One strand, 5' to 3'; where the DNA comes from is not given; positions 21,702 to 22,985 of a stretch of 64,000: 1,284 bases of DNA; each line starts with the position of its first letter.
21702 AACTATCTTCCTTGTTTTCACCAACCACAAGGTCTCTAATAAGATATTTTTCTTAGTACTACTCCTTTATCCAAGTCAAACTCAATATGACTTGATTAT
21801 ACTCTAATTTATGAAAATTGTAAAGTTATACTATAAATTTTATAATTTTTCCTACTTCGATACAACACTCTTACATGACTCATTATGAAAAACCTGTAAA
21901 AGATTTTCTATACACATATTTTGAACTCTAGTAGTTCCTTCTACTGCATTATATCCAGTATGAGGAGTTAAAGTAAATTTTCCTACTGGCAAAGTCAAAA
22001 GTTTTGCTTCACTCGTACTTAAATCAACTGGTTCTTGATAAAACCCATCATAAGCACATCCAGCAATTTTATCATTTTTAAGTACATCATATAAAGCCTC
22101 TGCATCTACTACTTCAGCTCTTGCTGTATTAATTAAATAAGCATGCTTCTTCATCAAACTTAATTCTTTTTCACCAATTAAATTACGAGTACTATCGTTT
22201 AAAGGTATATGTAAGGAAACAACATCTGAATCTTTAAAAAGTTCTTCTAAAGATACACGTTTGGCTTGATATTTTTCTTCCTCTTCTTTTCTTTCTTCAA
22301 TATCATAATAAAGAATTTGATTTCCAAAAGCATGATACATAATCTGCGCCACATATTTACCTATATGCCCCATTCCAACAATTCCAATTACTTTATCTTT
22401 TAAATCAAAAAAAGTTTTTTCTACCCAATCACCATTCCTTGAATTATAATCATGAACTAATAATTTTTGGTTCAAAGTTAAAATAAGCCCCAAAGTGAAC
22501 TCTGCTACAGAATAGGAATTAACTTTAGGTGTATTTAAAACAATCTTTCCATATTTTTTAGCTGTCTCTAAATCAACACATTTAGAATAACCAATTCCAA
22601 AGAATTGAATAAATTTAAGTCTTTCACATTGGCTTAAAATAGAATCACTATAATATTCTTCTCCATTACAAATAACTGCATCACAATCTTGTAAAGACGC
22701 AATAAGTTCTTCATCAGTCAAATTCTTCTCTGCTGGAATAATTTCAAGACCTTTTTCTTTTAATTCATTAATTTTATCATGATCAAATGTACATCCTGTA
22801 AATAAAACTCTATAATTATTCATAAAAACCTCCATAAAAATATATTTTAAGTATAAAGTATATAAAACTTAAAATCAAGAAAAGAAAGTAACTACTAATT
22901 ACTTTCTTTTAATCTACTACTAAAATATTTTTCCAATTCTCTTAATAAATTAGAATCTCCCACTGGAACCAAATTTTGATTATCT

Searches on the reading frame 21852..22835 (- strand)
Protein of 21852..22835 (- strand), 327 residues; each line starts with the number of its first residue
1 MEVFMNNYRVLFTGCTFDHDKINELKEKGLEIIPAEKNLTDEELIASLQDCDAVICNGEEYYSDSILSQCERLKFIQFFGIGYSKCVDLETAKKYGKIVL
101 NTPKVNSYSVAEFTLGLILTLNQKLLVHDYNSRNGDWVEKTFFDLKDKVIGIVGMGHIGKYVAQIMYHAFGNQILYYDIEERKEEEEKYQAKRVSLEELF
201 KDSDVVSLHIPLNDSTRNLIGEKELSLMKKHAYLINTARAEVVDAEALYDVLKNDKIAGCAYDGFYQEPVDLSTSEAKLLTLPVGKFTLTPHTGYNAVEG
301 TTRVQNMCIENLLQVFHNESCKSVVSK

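Call 22: search_protein_families(library=pfam, proteins=[window:21852-22835:-], max_evalue=0.001)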
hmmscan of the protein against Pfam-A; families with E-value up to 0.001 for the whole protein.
window:21852-22835:- (327 aa): 3 families
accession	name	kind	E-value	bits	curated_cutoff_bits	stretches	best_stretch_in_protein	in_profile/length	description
PF02826.25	2-Hacid_dh_C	-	9.4e-51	172.1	25.1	1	115-294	1-178/178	D-isomer specific 2-hydroxyacid dehydrogenase, NAD binding domain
PF00389.36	2-Hacid_dh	-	1.9e-21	76.6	24.6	1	18-325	8-133/134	D-isomer specific 2-hydroxyacid dehydrogenase, catalytic domain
PF03446.21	NAD_binding_2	-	1.8e-05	25.3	21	1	150-257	2-112/161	NAD binding domain of 6-phosphogluconate dehydrogenase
